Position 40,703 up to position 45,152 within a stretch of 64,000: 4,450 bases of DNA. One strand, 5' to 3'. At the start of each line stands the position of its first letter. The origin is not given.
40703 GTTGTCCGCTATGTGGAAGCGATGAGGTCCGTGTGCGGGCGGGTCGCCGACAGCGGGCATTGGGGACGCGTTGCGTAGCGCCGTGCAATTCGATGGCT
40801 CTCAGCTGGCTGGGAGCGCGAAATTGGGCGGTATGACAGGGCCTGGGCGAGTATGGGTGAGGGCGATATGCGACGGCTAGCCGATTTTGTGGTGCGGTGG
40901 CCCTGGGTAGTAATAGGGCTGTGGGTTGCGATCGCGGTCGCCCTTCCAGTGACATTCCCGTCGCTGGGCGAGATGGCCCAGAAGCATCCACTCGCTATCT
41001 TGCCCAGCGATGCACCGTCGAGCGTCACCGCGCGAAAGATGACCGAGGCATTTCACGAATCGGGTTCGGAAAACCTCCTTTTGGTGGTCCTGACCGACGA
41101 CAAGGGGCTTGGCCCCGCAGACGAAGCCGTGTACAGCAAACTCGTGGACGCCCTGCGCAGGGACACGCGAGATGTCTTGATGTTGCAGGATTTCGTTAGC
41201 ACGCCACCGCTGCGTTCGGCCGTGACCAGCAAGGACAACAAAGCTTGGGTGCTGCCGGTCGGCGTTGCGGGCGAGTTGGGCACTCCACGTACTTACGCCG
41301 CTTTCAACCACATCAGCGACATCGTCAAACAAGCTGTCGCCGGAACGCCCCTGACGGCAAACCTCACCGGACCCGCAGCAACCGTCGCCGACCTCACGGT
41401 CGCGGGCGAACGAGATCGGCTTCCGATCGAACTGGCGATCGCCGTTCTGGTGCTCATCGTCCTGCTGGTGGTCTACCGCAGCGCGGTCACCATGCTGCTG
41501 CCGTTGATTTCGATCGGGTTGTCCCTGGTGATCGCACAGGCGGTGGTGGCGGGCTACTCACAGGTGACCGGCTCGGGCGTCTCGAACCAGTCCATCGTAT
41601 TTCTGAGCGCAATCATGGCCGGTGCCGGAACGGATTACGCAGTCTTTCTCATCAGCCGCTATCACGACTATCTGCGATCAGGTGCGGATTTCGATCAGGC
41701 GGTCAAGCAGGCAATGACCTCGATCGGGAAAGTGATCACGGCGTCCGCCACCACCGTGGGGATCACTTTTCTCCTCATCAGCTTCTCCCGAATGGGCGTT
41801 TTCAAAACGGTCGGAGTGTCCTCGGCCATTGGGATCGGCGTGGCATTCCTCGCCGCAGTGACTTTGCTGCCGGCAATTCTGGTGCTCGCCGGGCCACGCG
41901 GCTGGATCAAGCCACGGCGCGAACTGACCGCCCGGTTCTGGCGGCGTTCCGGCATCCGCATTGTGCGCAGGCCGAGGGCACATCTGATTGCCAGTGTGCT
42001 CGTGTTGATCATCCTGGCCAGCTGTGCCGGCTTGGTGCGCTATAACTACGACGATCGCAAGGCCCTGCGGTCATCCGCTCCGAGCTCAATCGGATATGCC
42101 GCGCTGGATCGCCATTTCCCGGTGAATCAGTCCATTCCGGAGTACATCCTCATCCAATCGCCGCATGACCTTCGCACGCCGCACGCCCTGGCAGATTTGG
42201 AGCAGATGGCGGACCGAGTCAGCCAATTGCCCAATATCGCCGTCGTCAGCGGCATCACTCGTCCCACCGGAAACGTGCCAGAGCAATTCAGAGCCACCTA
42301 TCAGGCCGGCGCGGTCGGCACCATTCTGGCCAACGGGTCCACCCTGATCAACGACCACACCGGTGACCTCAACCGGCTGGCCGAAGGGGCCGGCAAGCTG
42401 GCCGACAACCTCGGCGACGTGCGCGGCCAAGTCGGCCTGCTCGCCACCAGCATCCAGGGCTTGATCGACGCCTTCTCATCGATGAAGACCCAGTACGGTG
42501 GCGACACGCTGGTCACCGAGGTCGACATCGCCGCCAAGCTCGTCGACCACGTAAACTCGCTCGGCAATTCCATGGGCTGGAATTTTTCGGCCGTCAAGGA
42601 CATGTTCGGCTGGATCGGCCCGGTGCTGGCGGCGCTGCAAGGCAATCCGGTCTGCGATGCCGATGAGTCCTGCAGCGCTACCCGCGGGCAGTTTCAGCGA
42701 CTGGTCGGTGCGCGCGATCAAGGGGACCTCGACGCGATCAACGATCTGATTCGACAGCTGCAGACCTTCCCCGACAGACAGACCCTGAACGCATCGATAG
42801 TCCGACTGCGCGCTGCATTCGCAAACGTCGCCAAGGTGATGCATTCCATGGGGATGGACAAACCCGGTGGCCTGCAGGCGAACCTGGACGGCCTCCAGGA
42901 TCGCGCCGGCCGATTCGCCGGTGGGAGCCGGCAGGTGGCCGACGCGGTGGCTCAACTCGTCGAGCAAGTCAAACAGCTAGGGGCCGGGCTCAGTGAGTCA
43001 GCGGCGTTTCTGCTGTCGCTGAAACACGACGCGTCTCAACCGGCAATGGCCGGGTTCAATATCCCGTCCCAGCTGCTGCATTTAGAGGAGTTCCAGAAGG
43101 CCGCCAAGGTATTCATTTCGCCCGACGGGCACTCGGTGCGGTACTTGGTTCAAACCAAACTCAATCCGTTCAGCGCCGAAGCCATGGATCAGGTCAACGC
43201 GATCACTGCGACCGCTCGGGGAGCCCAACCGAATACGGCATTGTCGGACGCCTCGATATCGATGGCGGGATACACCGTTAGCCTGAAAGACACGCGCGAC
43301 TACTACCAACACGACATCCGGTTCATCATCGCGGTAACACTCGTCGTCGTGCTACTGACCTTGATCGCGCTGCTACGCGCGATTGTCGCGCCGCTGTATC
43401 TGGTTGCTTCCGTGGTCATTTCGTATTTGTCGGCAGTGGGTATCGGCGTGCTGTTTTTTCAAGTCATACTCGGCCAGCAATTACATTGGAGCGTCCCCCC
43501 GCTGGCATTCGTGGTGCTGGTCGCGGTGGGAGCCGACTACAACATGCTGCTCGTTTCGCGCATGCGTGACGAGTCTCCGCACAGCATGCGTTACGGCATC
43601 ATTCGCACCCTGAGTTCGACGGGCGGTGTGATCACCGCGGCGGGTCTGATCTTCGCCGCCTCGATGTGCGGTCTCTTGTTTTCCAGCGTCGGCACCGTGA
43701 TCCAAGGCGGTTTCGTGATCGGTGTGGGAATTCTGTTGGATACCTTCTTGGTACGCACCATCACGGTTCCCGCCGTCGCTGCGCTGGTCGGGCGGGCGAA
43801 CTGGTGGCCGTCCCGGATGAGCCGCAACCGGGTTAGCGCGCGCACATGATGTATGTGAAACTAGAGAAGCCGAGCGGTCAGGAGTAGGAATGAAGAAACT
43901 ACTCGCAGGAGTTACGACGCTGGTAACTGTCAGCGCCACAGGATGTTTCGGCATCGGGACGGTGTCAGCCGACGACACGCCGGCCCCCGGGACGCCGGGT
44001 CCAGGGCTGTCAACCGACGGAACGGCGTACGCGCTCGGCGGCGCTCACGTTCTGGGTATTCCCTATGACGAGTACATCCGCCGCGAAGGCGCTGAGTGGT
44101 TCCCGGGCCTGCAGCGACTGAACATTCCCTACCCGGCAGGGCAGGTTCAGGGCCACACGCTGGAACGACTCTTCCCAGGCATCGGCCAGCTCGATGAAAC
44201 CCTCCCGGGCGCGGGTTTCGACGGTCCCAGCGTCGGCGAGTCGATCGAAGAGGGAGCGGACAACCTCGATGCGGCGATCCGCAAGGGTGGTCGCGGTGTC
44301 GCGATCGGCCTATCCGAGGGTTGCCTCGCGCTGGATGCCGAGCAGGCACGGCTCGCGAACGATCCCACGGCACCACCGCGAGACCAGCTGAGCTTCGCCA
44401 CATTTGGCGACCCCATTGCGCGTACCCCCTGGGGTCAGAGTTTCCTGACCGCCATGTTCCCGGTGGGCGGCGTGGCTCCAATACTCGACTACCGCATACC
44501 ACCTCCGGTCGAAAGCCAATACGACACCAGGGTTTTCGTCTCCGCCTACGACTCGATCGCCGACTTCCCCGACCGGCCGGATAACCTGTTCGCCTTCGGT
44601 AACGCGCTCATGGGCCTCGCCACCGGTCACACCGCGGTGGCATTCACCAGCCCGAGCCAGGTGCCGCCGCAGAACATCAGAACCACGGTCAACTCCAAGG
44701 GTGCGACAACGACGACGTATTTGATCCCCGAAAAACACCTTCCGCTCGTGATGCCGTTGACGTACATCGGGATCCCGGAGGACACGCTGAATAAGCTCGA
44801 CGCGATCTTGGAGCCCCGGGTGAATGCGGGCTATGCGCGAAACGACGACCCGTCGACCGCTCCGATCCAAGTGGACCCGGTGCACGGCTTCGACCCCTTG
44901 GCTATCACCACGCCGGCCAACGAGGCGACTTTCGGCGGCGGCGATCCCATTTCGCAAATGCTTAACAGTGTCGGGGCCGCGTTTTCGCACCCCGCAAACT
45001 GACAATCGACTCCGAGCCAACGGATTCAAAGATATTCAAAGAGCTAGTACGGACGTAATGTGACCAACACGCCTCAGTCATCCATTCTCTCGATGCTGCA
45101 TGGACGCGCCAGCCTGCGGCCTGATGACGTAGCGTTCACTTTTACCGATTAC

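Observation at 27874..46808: pks-papA-mmpL-(PE-PPE hydrolase)-fadD module: an acyltrehalose glycolipid locus, most like the trehalose polyphleate (TPP) type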

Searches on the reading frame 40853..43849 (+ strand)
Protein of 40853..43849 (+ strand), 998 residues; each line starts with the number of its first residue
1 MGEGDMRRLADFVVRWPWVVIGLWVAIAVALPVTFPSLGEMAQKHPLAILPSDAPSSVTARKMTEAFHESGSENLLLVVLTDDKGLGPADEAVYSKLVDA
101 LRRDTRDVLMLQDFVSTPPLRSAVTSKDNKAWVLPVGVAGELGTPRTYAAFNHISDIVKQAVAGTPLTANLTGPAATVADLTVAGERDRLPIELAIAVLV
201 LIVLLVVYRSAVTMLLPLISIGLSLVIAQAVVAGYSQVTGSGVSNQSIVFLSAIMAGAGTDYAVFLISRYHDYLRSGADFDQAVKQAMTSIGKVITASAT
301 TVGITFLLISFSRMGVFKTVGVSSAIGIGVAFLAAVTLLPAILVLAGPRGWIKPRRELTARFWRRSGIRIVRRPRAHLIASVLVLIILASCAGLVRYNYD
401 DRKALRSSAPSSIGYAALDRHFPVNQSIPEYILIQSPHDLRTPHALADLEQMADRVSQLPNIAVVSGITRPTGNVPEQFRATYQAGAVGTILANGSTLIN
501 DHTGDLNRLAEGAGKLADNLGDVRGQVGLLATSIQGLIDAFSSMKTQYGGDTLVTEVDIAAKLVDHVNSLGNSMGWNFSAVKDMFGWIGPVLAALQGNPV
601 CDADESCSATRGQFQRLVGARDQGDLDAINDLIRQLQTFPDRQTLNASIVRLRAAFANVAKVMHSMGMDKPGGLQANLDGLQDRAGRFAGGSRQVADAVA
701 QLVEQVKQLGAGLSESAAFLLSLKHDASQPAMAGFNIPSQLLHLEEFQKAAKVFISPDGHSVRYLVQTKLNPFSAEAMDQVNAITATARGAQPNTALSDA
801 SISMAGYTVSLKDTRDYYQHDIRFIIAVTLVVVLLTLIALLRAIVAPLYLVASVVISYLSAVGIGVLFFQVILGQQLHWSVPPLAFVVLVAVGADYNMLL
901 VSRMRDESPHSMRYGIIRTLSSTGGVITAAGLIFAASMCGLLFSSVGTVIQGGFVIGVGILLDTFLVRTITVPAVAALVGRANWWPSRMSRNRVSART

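Call 3: search_protein_families(library=pfam, proteins=[window:40853-43849:+])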
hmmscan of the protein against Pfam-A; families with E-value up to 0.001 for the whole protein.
window:40853-43849:+ (998 aa): 2 families
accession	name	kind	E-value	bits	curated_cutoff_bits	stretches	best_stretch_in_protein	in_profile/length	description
PF03176.21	MMPL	-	9.4e-178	590.6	20.5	2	49-376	2-332/333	MMPL family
PF12349.14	Sterol-sensing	-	2.4e-05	24.7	22.3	1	214-347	9-137/153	Sterol-sensing domain of SREBP cleavage-activation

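Call 5: search_protein_families(library=ncbifam, proteins=[window:40853-43849:+])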
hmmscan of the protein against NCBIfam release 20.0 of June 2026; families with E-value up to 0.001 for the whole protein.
window:40853-43849:+ (998 aa): 6 families
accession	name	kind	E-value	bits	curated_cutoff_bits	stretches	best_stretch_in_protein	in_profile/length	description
TIGR00833.1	actII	subfamily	2.5e-274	912.9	874.7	1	15-986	1-910/910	MMPL family RND transporter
TIGR00921.1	2A067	subfamily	3.9e-34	117.8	351.9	2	154-345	548-733/733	hydrophobe/amphiphile efflux-3 (HAE3) family transporter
NF052608.1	TrhMmycExpMmpL3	equivalog_domain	3.5e-24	85.2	1400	2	13-348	9-343/992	trehalose monomycolate exporter MmpL3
TIGR03480.1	HpnN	hypoth_equivalog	1.1e-19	70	751.85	1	169-400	251-472/862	hopanoid biosynthesis associated RND transporter like protein HpnN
NF052374.1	HopndTporHpnN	equivalog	1.2e-10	40.1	1100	1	170-465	255-532/858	hopanoid transporter HpnN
NF045600.2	BstA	equivalog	5.2e-06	24.7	1400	1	165-392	263-483/903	sterol transporter cytoplasmic membrane protein BstA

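Call 24: search_solved_structures(query=window:40853-43849:+, max_evalue=0.00001)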
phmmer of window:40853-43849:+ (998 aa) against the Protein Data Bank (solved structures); distinct sequences matched with E-value up to 0.00001: 22.
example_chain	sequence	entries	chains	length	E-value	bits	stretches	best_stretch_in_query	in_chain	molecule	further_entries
9b43_A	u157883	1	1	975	1.2e-130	440.7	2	20-522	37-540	MmpL4 protein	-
9u4t_A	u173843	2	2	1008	1.4e-130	440.4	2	20-522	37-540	MmpL4 protein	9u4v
9syt_A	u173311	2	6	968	2e-128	433.3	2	20-485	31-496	Siderophore exporter MmpL4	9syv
9syj_A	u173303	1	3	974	2e-128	433.3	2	20-485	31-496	Siderophore exporter MmpL4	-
9gi0_B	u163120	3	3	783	1.3e-126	427.4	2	20-475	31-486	Siderophore exporter MmpL4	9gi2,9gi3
9dp6_A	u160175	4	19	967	6.9e-124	418.3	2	12-540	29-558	MmpL5 protein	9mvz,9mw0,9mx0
9b46_A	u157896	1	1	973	7.1e-124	418.3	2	12-540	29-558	MmpL5 protein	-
8zkp_A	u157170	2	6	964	2.1e-116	393.5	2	19-490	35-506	Siderophore exporter MmpL5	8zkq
9u51_A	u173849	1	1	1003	2.5e-116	393.3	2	19-490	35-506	Siderophore exporter MmpL5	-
9rfu_D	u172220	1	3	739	4.3e-114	385.9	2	19-479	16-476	Siderophore exporter MmpL5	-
9rgb_D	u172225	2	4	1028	1.3e-113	384.3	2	19-479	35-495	Siderophore exporter MmpL5,Green fluorescent protein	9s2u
7nvh_A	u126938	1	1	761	9.1e-21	77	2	13-347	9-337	Trehalose monomycolate exporter MmpL3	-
8qkk_A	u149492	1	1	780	5.6e-19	71.1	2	14-349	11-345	Trehalose monomycolate exporter MmpL3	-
6n40_A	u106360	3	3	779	5.6e-19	71.1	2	14-349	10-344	Membrane protein, MmpL family protein | Trehalose monomycolate exporter MmpL3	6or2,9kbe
7k7m_A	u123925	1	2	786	8.3e-19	70.6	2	14-349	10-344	Drug exporters of the RND superfamily-like protein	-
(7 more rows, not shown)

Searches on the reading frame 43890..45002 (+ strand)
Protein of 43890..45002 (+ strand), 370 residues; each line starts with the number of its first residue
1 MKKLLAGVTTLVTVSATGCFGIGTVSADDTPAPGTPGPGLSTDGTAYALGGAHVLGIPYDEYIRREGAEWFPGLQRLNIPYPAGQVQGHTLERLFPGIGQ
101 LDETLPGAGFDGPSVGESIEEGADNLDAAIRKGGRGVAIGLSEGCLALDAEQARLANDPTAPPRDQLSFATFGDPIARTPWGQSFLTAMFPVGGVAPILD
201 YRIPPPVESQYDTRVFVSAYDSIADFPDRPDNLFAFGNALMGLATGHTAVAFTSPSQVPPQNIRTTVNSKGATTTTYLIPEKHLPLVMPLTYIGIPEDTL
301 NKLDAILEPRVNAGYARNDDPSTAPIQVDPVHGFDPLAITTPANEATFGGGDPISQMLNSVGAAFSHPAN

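Call 3: search_protein_families(library=pfam, proteins=[window:43890-45002:+])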
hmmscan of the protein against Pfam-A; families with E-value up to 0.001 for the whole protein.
window:43890-45002:+ (370 aa): 1 family
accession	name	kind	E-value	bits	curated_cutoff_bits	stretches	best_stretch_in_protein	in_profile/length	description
PF08237.17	PE-PPE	-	1.6e-66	224.5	21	1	79-315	8-227/228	PE-PPE domain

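Call 5: search_protein_families(library=ncbifam, proteins=[window:43890-45002:+])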
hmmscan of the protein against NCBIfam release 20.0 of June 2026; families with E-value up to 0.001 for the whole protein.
window:43890-45002:+ (370 aa): 1 family
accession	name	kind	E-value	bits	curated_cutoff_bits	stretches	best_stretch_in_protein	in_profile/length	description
NF041570.1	acyltasePE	equivalog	3.7e-190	631.4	580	1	1-348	1-351/351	acyltransferase PE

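Call 15: find_encoding_contigs(protein=window:43890-45002:+, flank=10000, max_places=6)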
Protein window:43890-45002:+ (370 aa): no gene with exactly this product is on record in the collection.

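Call 25: search_solved_structures(query=window:43890-45002:+, max_evalue=0.01)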
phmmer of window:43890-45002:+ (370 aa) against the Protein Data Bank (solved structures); distinct sequences matched with E-value up to 0.01: 0.
